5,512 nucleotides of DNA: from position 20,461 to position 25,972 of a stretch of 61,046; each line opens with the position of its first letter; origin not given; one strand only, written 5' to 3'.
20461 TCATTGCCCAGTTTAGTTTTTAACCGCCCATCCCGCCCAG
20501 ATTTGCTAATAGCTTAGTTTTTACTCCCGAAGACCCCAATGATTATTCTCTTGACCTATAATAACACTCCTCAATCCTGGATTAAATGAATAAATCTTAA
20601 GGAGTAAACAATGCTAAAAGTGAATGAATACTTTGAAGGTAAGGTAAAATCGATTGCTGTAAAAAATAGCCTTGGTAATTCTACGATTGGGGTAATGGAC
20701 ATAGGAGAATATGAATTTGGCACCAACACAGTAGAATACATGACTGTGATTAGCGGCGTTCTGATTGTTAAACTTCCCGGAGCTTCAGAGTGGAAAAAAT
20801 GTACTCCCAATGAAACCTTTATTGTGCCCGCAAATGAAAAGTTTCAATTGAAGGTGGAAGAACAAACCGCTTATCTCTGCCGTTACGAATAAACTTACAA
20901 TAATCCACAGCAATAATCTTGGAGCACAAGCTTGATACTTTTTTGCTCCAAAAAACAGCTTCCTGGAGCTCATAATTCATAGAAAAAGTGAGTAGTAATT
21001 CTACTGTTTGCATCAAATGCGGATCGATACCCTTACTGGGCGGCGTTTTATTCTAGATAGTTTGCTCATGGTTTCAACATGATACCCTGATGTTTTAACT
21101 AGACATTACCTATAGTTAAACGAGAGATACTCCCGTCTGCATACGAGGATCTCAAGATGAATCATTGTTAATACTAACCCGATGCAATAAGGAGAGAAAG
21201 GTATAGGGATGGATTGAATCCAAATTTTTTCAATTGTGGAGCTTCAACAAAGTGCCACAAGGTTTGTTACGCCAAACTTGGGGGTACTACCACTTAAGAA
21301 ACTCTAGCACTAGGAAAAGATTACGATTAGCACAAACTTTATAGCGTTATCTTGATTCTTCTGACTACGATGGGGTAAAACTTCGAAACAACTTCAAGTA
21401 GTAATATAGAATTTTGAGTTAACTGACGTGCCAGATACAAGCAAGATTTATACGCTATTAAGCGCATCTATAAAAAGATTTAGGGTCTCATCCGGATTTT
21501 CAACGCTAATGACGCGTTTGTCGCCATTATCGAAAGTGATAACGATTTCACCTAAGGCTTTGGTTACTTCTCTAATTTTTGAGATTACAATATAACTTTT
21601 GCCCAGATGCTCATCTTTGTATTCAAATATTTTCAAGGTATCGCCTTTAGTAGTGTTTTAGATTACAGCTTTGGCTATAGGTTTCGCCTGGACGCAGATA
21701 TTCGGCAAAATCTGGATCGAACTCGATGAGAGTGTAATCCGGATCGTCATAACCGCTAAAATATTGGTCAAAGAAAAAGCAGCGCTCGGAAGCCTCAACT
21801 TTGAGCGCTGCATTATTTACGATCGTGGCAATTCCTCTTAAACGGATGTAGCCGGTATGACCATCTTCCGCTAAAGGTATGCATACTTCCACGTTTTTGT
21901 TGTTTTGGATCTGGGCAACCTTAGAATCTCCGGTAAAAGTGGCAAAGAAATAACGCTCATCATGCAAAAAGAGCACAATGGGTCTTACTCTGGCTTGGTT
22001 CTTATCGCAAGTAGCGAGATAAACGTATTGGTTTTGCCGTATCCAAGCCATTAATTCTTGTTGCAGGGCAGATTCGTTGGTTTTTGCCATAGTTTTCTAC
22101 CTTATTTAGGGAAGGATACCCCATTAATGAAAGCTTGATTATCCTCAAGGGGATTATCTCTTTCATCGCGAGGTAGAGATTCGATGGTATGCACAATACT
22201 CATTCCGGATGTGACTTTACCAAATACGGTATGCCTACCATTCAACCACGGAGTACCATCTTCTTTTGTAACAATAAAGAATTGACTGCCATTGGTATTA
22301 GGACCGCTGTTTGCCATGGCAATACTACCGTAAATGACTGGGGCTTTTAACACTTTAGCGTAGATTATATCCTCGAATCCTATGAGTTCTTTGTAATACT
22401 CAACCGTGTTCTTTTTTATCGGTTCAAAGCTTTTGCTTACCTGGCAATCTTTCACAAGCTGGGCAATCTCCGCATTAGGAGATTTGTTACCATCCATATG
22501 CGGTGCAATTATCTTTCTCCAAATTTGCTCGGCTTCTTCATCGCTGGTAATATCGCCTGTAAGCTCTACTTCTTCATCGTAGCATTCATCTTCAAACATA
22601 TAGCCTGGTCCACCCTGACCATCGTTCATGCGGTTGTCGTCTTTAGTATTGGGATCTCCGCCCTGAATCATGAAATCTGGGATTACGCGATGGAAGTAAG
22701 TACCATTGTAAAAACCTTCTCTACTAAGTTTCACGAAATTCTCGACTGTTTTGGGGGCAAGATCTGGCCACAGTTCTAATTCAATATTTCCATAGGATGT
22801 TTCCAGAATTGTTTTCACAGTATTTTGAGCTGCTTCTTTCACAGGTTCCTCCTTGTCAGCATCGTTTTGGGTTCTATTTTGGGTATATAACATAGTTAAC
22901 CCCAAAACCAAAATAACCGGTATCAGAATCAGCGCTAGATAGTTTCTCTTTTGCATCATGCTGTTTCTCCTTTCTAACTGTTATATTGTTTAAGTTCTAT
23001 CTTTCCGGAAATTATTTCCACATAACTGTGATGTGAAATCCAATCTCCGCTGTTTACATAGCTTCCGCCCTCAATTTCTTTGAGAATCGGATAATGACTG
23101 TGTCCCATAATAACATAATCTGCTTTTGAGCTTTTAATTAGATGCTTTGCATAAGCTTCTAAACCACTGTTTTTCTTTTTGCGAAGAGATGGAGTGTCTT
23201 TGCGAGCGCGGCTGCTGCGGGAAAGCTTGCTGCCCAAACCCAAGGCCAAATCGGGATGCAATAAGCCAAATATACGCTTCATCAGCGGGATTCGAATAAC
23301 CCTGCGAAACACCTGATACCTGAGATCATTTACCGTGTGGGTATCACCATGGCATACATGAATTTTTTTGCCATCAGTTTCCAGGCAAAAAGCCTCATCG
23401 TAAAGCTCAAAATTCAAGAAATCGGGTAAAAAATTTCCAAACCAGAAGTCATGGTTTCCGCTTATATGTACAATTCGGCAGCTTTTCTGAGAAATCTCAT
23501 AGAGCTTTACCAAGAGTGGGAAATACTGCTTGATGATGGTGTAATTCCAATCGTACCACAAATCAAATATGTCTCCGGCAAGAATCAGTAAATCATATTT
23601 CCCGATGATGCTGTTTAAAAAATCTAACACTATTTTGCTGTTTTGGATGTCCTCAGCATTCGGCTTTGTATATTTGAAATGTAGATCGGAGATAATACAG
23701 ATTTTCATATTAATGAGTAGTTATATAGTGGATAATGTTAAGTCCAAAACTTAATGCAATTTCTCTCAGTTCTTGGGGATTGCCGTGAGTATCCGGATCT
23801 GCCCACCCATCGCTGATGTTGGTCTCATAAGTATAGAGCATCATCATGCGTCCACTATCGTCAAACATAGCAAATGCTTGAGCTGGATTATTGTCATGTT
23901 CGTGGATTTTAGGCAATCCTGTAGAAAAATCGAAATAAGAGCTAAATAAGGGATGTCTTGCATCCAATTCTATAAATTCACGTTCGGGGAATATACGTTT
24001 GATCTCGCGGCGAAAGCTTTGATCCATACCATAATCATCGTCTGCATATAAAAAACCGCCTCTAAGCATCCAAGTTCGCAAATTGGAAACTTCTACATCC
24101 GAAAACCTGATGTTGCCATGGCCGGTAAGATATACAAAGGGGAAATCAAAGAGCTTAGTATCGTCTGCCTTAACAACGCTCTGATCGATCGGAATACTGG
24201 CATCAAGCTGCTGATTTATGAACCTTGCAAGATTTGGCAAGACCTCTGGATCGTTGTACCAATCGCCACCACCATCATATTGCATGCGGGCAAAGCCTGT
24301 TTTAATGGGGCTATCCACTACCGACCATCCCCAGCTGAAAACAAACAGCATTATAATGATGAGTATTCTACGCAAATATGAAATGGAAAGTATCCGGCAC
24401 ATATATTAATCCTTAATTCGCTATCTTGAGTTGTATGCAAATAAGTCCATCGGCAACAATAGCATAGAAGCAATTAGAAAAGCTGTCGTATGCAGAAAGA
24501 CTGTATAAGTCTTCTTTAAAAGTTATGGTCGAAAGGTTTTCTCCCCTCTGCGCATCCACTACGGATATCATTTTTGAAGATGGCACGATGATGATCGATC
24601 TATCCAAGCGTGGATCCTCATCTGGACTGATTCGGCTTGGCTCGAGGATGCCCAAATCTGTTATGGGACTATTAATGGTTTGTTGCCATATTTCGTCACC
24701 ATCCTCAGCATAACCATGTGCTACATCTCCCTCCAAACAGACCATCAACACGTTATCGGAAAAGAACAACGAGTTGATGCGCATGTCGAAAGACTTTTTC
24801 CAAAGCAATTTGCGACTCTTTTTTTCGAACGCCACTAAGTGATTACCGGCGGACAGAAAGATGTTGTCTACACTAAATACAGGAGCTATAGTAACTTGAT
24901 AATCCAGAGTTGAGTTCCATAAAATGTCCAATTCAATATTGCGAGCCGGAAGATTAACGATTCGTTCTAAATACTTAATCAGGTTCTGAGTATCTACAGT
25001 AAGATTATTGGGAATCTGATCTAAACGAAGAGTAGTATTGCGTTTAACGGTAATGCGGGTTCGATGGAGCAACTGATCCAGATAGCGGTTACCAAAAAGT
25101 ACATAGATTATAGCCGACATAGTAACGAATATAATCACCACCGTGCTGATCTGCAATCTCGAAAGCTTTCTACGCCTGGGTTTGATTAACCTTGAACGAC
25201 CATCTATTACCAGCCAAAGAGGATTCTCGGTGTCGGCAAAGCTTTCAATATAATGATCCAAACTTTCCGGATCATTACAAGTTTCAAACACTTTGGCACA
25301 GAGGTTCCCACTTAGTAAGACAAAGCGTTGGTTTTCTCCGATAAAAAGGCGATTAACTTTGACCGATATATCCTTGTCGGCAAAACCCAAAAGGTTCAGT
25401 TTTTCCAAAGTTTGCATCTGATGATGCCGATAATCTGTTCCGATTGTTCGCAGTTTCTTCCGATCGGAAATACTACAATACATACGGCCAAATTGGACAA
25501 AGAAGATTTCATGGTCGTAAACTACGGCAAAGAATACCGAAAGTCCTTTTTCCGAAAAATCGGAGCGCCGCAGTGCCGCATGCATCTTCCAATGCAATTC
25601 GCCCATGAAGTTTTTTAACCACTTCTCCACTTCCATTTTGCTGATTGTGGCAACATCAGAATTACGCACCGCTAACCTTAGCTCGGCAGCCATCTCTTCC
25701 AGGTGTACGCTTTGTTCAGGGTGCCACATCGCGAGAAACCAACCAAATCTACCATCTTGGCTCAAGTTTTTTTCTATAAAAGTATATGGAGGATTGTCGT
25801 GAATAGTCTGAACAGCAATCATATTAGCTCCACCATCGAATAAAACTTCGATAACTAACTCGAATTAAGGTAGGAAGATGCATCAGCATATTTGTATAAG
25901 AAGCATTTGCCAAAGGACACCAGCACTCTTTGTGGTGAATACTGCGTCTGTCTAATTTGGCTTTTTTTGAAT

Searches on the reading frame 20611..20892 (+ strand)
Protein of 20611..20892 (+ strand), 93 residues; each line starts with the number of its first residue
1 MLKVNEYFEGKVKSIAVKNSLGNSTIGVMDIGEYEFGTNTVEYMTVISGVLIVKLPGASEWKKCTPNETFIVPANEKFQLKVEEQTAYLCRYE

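Call 17: search_protein_families(library=pfam, proteins=[window:20611-20892:+])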
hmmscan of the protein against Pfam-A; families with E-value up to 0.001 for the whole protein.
window:20611-20892:+ (93 aa): 1 family
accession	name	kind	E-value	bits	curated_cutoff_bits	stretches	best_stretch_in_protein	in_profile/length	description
PF06865.17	Ppnp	-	6.5e-34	116.6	25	1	3-92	2-92/92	Pyrimidine/purine nucleoside phosphorylase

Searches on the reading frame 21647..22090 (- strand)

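Call 50: search_protein_families(library=pfam, proteins=[window:21647-22090:-], max_evalue=0.00001)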
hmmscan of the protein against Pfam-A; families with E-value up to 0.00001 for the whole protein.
window:21647-22090:- (147 aa): 2 families
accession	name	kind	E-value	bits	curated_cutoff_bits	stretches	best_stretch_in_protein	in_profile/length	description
PF01243.27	PNPOx_N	-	4.9e-12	46.7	28.1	1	9-127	1-114/120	Pyridoxamine 5'-phosphate oxidase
PF16242.11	Pyrid_ox_like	-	6.8e-11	42.3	28.8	1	12-131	5-124/149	Pyridoxamine 5'-phosphate oxidase like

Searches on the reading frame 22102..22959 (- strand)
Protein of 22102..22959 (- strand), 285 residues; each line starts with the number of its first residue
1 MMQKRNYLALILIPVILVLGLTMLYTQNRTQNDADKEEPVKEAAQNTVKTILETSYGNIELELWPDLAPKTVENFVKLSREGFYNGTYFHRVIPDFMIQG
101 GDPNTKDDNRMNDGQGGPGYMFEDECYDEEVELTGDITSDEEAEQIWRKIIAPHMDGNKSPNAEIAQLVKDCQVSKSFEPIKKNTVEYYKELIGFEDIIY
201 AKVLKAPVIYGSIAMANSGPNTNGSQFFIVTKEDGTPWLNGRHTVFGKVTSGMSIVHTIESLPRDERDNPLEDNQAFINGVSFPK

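Call 50: search_protein_families(library=pfam, proteins=[window:22102-22959:-], max_evalue=0.00001)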
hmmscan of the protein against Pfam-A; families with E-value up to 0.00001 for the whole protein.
window:22102-22959:- (285 aa): 1 family
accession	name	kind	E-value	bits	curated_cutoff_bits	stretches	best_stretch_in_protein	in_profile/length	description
PF00160.26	Pro_isomerase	-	1e-45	156.3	21.7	1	52-273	4-151/159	Cyclophilin type peptidyl-prolyl cis-trans isomerase/CLD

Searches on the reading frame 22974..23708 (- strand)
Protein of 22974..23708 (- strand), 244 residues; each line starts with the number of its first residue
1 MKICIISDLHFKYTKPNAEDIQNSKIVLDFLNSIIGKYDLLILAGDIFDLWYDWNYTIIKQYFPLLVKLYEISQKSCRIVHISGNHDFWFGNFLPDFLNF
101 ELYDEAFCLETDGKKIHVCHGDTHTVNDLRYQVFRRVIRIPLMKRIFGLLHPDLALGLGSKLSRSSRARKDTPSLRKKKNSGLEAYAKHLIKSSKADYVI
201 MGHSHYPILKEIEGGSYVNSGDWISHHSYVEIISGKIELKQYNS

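Call 50: search_protein_families(library=pfam, proteins=[window:22974-23708:-], max_evalue=0.00001)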
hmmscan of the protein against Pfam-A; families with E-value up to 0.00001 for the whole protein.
window:22974-23708:- (244 aa): 2 families
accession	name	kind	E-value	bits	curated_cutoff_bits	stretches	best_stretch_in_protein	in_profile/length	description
PF00149.33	Metallophos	-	1.7e-15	58.4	21.5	1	1-207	1-191/191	Calcineurin-like phosphoesterase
PF12850.12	Metallophos_2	-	1.2e-12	48.6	27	1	1-130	1-97/154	Calcineurin-like phosphoesterase superfamily domain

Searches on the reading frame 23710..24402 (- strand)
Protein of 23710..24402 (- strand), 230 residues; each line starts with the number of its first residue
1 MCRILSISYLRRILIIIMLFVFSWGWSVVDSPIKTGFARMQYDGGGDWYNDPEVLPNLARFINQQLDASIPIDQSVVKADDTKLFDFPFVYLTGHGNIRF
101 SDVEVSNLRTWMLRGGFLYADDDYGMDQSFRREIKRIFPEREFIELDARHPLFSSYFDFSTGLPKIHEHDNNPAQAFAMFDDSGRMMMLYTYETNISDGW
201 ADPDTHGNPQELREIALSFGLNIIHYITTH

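Call 50: search_protein_families(library=pfam, proteins=[window:23710-24402:-], max_evalue=0.00001)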
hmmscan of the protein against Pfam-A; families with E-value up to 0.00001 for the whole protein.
window:23710-24402:- (230 aa): 1 family
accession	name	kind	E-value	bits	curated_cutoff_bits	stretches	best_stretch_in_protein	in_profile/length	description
PF13709.12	DUF4159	-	6.2e-63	212.4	25.9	1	37-227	2-201/202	Domain of unknown function (DUF4159)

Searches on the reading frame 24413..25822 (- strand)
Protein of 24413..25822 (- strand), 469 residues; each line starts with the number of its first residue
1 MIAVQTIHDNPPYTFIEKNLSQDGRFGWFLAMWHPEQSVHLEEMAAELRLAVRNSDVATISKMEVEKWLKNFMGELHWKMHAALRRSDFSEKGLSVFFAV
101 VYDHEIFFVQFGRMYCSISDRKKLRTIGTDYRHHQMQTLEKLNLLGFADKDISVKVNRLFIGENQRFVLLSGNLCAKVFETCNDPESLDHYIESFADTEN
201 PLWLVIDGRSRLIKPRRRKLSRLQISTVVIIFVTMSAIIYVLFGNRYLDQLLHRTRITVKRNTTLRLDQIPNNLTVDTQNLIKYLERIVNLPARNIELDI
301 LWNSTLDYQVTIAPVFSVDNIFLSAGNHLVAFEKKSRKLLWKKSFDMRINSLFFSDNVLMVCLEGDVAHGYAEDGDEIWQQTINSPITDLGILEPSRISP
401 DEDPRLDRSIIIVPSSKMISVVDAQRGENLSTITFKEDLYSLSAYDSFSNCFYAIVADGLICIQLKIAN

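Call 50: search_protein_families(library=pfam, proteins=[window:24413-25822:-], max_evalue=0.00001)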
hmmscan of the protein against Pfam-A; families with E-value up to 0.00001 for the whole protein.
window:24413-25822:- (469 aa): 2 families
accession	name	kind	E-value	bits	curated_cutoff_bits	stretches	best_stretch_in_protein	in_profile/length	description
PF13570.13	Beta-prop_ACSF4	-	3.6e-06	27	133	1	298-462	123-285/329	Beta-alanine-activating enzyme, beta-propeller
PF13360.13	PQQ_2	-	9.4e-06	25.9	27.6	0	301-428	16-139/233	Outer membrane protein assembly factor BamB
